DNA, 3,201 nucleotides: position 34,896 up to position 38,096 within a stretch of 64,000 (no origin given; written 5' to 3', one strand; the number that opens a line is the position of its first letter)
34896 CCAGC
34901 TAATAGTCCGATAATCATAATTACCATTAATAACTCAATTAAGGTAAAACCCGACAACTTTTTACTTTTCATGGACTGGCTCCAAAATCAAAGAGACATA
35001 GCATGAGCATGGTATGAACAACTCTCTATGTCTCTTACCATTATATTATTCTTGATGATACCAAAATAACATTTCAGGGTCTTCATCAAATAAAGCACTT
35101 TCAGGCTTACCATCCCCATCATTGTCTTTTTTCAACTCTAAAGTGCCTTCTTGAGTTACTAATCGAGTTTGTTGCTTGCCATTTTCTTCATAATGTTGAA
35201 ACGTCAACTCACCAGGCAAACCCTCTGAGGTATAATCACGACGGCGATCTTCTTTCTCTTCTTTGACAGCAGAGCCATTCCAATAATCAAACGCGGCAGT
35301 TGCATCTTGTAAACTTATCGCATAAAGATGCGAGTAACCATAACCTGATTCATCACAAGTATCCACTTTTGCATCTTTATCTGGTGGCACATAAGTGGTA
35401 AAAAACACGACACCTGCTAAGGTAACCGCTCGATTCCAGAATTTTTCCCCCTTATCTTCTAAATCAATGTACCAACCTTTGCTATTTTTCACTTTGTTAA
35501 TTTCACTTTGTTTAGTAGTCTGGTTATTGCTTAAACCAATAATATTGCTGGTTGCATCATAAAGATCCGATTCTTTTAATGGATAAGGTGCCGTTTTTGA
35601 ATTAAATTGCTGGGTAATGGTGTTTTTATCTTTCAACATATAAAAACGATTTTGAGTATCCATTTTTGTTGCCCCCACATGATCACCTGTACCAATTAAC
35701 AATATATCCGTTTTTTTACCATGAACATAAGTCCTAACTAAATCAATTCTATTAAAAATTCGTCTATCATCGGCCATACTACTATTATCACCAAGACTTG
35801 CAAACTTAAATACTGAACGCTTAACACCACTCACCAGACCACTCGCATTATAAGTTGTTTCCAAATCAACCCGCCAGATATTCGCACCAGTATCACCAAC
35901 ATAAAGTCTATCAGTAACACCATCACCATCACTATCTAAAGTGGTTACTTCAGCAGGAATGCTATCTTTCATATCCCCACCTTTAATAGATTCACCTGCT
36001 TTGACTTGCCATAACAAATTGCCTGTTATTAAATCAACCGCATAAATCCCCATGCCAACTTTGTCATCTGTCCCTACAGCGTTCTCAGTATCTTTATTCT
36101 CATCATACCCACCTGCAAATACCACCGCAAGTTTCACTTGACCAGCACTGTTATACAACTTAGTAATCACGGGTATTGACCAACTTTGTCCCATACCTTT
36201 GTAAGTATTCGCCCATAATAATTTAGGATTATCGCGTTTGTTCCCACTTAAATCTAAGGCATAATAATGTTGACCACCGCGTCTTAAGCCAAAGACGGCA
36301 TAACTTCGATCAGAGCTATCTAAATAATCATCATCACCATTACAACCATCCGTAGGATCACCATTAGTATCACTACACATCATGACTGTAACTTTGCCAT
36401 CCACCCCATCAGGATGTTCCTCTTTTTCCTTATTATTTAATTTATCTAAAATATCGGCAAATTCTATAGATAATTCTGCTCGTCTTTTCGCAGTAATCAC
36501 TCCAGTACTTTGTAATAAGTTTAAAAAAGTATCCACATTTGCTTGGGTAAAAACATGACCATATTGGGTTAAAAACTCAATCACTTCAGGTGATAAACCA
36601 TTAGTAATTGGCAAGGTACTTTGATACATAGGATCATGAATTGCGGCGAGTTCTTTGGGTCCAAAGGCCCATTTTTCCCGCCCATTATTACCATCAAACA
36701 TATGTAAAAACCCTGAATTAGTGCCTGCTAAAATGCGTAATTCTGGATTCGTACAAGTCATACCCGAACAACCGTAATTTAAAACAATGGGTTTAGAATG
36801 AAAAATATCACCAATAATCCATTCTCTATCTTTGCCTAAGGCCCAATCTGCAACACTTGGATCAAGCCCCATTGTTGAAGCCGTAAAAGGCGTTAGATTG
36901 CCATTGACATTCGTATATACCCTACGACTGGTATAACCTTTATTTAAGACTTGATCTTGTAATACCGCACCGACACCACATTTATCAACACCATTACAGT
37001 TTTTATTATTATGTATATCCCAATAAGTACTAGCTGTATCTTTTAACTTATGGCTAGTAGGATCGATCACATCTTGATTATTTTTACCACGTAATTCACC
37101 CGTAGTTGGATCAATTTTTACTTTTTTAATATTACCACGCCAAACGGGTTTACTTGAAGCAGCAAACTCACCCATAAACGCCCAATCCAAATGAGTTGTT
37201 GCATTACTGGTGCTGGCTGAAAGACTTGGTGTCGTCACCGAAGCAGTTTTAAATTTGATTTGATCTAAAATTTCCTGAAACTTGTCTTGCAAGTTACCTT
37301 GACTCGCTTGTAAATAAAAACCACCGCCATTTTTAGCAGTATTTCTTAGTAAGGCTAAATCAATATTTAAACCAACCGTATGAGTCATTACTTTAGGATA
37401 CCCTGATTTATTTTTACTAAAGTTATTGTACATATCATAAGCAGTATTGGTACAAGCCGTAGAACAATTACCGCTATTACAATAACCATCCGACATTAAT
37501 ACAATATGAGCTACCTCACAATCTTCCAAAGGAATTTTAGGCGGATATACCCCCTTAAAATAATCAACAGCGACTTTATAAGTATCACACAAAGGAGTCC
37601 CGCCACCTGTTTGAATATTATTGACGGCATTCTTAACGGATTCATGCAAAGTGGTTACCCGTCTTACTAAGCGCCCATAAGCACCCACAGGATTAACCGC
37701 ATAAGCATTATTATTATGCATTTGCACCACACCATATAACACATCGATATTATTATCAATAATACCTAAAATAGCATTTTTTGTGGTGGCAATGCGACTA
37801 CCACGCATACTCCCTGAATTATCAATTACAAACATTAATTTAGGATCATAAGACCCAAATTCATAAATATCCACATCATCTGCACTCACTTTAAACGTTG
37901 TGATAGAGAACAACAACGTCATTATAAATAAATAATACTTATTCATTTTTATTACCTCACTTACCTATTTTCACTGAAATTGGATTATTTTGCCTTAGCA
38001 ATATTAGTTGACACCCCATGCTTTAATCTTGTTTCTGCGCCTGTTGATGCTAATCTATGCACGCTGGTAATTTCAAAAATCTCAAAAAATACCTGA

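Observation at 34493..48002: Two complete, tandem, divergent type IV pilus minor-pilin operons (fimT-pilV-pilW-pilX-pilY1-[pilY2]-pilE x2)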

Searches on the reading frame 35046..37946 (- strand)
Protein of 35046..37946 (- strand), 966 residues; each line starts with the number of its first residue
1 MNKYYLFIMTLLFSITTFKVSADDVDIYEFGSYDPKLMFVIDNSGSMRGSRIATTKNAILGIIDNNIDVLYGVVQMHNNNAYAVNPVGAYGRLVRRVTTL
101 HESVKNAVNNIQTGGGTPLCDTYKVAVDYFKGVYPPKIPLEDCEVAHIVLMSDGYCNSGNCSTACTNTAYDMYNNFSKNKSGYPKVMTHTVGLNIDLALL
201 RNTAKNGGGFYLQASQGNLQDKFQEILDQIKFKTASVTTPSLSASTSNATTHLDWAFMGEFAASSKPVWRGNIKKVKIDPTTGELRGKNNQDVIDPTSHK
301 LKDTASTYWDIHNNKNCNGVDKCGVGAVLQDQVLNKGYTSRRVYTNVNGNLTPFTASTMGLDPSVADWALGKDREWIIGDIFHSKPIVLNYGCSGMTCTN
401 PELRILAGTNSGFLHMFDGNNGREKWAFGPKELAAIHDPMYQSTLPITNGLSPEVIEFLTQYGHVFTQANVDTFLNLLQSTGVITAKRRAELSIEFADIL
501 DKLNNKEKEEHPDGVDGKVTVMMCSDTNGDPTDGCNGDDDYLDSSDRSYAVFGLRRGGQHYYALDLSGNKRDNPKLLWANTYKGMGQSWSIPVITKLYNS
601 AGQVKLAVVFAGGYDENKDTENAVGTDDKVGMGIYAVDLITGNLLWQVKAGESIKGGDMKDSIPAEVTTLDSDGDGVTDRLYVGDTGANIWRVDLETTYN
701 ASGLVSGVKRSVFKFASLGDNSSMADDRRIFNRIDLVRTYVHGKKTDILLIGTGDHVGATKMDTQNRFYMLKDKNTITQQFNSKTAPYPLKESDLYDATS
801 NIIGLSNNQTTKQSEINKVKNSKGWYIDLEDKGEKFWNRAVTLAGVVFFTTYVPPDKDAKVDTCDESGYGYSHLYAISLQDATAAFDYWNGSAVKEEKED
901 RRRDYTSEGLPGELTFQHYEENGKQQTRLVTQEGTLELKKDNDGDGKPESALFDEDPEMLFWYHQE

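Call 5: search_protein_families(library=pfam, proteins=[window:35046-37946:-], max_evalue=0.01)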
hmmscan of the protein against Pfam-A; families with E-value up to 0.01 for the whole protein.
window:35046-37946:- (966 aa): 3 families
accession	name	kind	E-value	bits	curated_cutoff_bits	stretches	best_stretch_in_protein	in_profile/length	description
PF05567.17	T4P_PilY1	-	6.5e-10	38.9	28.1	1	544-698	126-286/411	PilY1 beta-propeller domain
PF13519.12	VWA_2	-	4.7e-09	37.3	27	1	37-133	1-92/107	von Willebrand factor type A domain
PF00092.34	VWA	-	4.8e-06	27.3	23.8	1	37-208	2-155/174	von Willebrand factor type A domain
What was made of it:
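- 35046..37946 (-): Set B gene 5: PilY1-B, 966 aa, signal peptide. N-terminal vWA domain with MIDAS motif DNSGS; C-terminal PilY1 propeller with calcium loop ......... (671-679). PF05567 38.9 bits, VWA_2 and VWA (call 5).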

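Call 7: search_protein_families(library=ncbifam, proteins=[window:35046-37946:-], max_evalue=0.01)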
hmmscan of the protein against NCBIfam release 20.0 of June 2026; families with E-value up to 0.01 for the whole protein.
window:35046-37946:- (966 aa): 2 families
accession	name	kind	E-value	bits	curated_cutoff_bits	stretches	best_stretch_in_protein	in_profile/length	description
TIGR02442.1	Cob-chelat-sub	hypoth_equivalog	7e-08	31.4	779.45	1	37-213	475-639/641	putative cobaltochelatase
TIGR03788.1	marine_srt_targ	equivalog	6.1e-05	21.6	551.65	1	36-230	273-445/629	marine proteobacterial sortase target protein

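Call 12: find_homologous_proteins(query=window:35046-37946:-, max_evalue=0.00001)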
Query window:35046-37946:- (966 aa): 37 proteins with E <= 0.00001 among 8000 candidates.
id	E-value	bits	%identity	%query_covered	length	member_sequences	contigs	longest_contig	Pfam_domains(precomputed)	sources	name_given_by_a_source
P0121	0.0e+0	2248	100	100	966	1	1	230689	PF05567.18,PF00092.35,PF13519.13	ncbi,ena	-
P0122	2.7e-91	325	28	88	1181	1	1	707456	PF05567.18,PF27621.1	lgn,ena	-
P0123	2.7e-86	309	30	87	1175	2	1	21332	PF05567.18,PF27621.1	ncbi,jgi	ncbi:MAG: hypothetical protein RLZZ555_202 [Pseudomonadota bacterium]|jgi:type IV pilus assembly pro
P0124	4.5e-86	308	27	97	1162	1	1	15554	PF05567.18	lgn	-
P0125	9.7e-79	284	32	48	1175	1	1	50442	PF05567.18,PF27621.1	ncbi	ncbi:MAG: pilus assembly protein [Halioglobus sp.]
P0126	1.4e-70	257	27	90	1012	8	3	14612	PF13519.13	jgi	jgi:type IV pilus assembly protein PilY1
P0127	4.5e-69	252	28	88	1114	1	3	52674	PF05567.18,PF27621.1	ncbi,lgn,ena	-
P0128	2.3e-61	226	27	81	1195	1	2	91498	-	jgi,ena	-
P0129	1.9e-56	210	28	73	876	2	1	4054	PF05567.18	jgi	jgi:type IV pilus assembly protein PilY1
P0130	4.8e-55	205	32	37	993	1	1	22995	PF05567.18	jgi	jgi:type IV pilus assembly protein PilY1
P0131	4.4e-54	202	26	83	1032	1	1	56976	PF05567.18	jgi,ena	jgi:type IV pilus assembly protein PilY1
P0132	9.4e-54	201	30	38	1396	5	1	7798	PF05567.18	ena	-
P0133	7.8e-51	192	26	90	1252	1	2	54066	PF05567.18,PF27621.1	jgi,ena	-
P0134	7.6e-49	185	26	80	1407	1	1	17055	PF05567.18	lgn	-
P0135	3.3e-48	183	29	40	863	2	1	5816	PF27621.1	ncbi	ncbi:MAG: hypothetical protein WBN57_04675, partial [Gammaproteobacteria bacterium]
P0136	3.6e-45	173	25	92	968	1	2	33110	PF05567.18,PF00092.35,PF13519.13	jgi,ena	jgi:type IV pilus assembly protein PilY1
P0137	2.2e-43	167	29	44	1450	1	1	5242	PF05567.18,PF13519.13,PF21606.4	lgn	-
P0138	4.6e-42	162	24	89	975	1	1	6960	PF05567.18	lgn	-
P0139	9.5e-42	161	26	72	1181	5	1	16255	PF05567.18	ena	-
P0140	1.9e-41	160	25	76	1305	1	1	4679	PF05567.18,PF13519.13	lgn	-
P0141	5.4e-39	152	30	39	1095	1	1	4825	PF05567.18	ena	-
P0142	8.9e-39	152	29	35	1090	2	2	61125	PF05567.18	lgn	-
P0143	6.7e-38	149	29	40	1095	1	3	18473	PF05567.18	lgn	-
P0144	8.9e-38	148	25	72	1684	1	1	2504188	PF05567.18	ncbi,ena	-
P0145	1.9e-37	147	28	40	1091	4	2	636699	PF05567.18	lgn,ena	-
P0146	1.1e-29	121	22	79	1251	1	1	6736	PF05567.18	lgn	-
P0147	1.4e-28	118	27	36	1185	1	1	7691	PF05567.18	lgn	-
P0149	2.4e-20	91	24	72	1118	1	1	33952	PF05567.18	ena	-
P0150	7.4e-18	82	26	39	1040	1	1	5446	PF05567.18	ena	-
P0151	7.8e-18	82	36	15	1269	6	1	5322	PF05567.18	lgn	-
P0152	6.2e-17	79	26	61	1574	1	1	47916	PF05567.18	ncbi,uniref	ncbi:MAG TPA: hypothetical protein VF522_03020 [Ramlibacter sp.]|uniref:hypothetical protein n=1 Tax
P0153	1.1e-15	75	23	70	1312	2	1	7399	PF05567.18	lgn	-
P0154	1.3e-11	62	24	71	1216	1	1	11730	PF05567.18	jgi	jgi:type IV pilus assembly protein PilY1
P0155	2.5e-11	61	25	57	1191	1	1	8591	PF05567.18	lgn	-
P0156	2.2e-9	54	24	52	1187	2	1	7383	PF05567.18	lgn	-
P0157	7.4e-7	46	22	74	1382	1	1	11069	PF05567.18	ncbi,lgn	-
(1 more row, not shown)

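Call 24: find_encoding_contigs(protein=P0122, flank=10000, max_places=2)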
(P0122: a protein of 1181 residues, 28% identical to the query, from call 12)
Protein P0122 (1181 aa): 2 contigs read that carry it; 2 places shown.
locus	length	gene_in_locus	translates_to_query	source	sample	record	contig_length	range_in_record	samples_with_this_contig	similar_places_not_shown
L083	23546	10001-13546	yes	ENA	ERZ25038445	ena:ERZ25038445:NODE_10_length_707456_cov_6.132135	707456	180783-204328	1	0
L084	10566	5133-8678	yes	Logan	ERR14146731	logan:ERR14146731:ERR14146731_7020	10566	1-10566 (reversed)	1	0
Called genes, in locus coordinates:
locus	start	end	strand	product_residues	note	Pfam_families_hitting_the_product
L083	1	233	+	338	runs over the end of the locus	PF02826:2-Hacid_dh_C, PF02629:CoA_binding (weak), PF03446:NAD_binding_2 (weak), PF03807:F420_oxidored, PF07991:KARI_N, PF01450:KARI_C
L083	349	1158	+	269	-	PF01066:CDP-OH_P_transf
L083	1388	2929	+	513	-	PF00682:HMGL-like, PF22617:HCS_D2, PF08502:LeuA_dimer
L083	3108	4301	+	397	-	PF00768:Peptidase_S11, PF13354:Beta-lactamase2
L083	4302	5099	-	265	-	PF09339:HTH_IclR, PF12802:MarR_2 (weak), PF01614:IclR_C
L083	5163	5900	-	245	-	PF04376:ATE_N, PF04377:ATE_C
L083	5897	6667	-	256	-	PF03588:Leu_Phe_trans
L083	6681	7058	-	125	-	-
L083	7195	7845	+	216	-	PF12019:GspH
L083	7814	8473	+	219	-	PF22150:Tt1218-like (weak)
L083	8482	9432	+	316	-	PF07963:N_methyl (faint), PF16074:PilW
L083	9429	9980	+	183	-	PF14341:PilX_N (weak)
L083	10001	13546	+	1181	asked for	PF27621:DUF8355, PF05567:T4P_PilY1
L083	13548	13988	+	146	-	PF07963:N_methyl, PF16732:ComP_DUS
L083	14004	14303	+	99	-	-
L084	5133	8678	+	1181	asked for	PF27621:DUF8355, PF05567:T4P_PilY1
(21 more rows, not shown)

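Call 25: find_encoding_contigs(protein=P0136, flank=10000, max_places=2)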
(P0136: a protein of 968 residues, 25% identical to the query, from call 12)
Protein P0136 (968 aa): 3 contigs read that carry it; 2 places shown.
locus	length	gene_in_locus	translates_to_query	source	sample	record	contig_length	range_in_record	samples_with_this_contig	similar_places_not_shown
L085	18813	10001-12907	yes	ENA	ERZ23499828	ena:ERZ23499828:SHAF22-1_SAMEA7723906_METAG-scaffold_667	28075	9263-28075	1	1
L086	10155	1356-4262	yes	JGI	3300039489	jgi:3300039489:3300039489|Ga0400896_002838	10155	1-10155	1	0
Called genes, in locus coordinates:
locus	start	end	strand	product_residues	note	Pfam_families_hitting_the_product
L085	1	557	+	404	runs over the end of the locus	PF28597:T2SSF_N, PF00482:T2SSF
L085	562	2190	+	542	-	PF25323:6TM_PilS, PF00989:PAS, PF13188:PAS_8 (faint), PF08448:PAS_4, PF13426:PAS_9 (weak), PF00512:HisKA, PF13581:HATPase_c_2 (weak), PF02518:HATPase_c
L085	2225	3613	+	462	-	PF00072:Response_reg, PF00158:Sigma54_activat, PF01078:Mg_chelatase (faint), PF14532:Sigma54_activ_2, PF00004:AAA (weak), PF07728:AAA_5, PF25601:AAA_lid_14, PF02954:HTH_8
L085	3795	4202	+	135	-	PF07963:N_methyl, PF08334:T2SSG (weak)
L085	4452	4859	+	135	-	PF07963:N_methyl, PF08334:T2SSG (weak)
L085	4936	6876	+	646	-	PF13424:TPR_12 (faint), PF13428:TPR_14 (faint), PF13429:TPR_15 (weak), PF13432:TPR_16, PF00515:TPR_1, PF07719:TPR_2 (weak), PF13374:TPR_10 (weak), PF13432:TPR_16 (weak), +5 more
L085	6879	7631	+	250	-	PF06750:A24_N_bact, PF01478:Peptidase_A24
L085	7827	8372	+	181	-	PF07963:N_methyl (weak), PF12019:GspH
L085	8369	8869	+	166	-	-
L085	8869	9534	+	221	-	PF27121:PpdB (weak)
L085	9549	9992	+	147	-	-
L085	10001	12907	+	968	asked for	PF13519:VWA_2 (faint), PF00092:VWA (weak), PF05567:T4P_PilY1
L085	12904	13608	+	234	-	PF13424:TPR_12 (weak), PF13414:TPR_11, PF13432:TPR_16, PF14559:TPR_19, PF00515:TPR_1 (weak), PF13424:TPR_12, PF13428:TPR_14 (weak), PF14559:TPR_19, +13 more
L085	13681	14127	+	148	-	PF07963:N_methyl (weak), PF12019:GspH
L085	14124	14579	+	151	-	-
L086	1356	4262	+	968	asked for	PF13519:VWA_2 (faint), PF00092:VWA (weak), PF05567:T4P_PilY1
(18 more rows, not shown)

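Call 28: search_solved_structures(query=window:35046-37946:-, max_evalue=0.01)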
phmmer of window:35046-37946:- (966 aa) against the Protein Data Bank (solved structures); distinct sequences matched with E-value up to 0.01: 2.
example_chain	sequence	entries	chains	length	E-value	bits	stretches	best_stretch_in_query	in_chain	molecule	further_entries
3hx6_A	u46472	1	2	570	2.8e-05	25.7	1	549-782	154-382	Type 4 fimbrial biogenesis protein PilY1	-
9c4f_I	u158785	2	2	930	0.0016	19.9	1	36-230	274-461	Inter-alpha-trypsin inhibitor heavy chain H4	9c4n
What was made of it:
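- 35046..37946 (-): 3hx6 E 2.8e-5 by sequence (call 28).
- Closest known: Pseudomonas aeruginosa fimU-pilVWXY1Y2E operon. Different: Set B PilY1 is about 200 aa shorter than P. aeruginosa PilY1 and very distant in sequence (call 28).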

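Call 34: find_encoding_contigs(protein=P0125, flank=10000, max_places=1)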
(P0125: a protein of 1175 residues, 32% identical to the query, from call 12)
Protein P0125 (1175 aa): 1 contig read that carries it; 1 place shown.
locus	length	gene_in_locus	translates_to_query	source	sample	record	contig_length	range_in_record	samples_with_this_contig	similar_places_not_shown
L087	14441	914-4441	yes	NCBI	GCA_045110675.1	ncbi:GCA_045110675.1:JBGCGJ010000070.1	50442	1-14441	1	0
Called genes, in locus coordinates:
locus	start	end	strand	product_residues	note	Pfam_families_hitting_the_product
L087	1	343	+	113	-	PF16074:PilW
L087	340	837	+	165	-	PF14341:PilX_N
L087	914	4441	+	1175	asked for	PF27621:DUF8355 (weak), PF05567:T4P_PilY1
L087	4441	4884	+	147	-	PF07963:N_methyl, PF16732:ComP_DUS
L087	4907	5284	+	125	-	-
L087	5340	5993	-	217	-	PF01128:IspD, PF12804:NTP_transf_3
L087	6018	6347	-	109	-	PF04287:DUF446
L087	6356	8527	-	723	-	PF13307:Helicase_C_2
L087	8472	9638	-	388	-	PF01553:Acyltransferase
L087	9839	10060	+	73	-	-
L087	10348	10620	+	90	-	-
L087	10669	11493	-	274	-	PF13350:Y_phosphatase3, PF22784:PTP-SAK (weak)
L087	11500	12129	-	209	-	PF00440:TetR_N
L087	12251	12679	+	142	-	PF13577:SnoaL_4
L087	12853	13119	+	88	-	PF01649:Ribosomal_S20p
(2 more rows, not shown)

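Call 35: find_encoding_contigs(protein=P0127, flank=10000, max_places=1)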
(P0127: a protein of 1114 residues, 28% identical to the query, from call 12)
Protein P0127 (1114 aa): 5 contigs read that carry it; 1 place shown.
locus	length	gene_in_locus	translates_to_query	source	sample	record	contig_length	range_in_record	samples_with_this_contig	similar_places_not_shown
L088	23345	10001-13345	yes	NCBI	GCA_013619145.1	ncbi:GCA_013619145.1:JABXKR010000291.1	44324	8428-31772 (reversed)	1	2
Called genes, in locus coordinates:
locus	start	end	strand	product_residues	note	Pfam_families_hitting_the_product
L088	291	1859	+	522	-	PF03023:MurJ, PF13440:Polysacc_synt_3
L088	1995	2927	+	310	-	PF06574:FAD_syn, PF01467:CTP_transf_like (faint), PF01687:Flavokinase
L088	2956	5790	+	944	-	PF00133:tRNA-synt_1, PF09334:tRNA-synt_1g, PF13603:tRNA-synt_1_2, PF01406:tRNA-synt_1e (weak), PF01921:tRNA-synt_1f (weak), PF08264:Anticodon_1, PF06827:zf-FPG_IleRS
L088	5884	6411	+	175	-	PF01252:Peptidase_A8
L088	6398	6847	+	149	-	PF00254:FKBP_C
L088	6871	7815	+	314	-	PF02401:LYTB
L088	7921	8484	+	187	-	PF07963:N_methyl (weak), PF22150:Tt1218-like (faint)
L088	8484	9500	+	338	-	PF07963:N_methyl (weak), PF16074:PilW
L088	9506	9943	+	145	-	-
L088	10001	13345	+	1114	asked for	PF27621:DUF8355, PF05567:T4P_PilY1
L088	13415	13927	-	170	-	PF07963:N_methyl, PF12019:GspH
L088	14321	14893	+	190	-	PF07963:N_methyl (weak)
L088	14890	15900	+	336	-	PF16074:PilW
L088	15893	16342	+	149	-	-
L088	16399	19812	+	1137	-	PF27621:DUF8355, PF05567:T4P_PilY1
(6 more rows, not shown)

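Call 36: find_encoding_contigs(protein=P0124, flank=10000, max_places=1)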
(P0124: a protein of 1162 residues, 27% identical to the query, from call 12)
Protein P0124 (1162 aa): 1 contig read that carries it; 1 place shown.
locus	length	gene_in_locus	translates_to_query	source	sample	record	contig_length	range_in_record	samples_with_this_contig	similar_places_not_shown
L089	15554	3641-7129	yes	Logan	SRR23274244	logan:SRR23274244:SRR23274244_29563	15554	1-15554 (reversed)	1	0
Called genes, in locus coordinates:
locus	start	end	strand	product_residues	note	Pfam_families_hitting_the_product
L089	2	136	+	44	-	?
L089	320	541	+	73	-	PF19837:DUF6316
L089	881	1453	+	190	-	PF07963:N_methyl, PF12019:GspH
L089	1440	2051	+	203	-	PF07963:N_methyl (weak), PF22150:Tt1218-like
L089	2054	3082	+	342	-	PF07963:N_methyl (weak), PF16074:PilW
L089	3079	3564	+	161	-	PF14341:PilX_N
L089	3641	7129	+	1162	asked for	PF05567:T4P_PilY1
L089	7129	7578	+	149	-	PF07963:N_methyl (weak), PF16732:ComP_DUS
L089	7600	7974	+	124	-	-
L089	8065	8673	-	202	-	PF01128:IspD, PF02348:CTP_transf_3 (faint), PF12804:NTP_transf_3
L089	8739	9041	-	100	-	PF04287:DUF446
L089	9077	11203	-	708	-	PF04851:ResIII (faint), PF13307:Helicase_C_2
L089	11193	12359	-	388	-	PF01553:Acyltransferase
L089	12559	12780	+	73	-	-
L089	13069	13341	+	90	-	-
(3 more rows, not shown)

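Call 37: find_encoding_contigs(protein=P0123, flank=10000, max_places=1)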
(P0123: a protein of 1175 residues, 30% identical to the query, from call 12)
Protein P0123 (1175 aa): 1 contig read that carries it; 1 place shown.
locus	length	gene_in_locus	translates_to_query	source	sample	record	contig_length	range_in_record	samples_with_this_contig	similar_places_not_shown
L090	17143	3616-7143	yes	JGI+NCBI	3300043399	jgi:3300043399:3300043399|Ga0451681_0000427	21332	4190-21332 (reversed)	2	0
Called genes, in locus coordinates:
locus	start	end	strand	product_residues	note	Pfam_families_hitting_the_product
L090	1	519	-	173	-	?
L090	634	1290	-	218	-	PF12019:GspH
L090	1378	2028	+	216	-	PF22150:Tt1218-like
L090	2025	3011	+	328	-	PF07963:N_methyl (weak), PF16074:PilW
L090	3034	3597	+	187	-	PF14341:PilX_N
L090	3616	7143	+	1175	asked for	PF27621:DUF8355, PF05567:T4P_PilY1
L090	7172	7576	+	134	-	PF16732:ComP_DUS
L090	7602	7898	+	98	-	-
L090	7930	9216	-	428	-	PF00278:Orn_DAP_Arg_deC, PF02784:Orn_Arg_deC_N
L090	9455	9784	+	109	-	PF01491:Frataxin_Cyay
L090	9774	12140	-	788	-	PF00912:Transgly, PF17092:PCB_OB, PF00905:Transpeptidase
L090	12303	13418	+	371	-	PF11104:PilM_2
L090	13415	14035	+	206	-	PF05137:PilN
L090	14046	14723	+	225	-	PF04350:PilO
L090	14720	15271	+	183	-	PF04351:PilP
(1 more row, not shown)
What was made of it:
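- Relatives of PilY1-B sit in ordinary stand-alone fimT-pilVWX-pilY1-pilE clusters, one of them next to pilMNOPQ (calls 24, 34, 36, 37).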
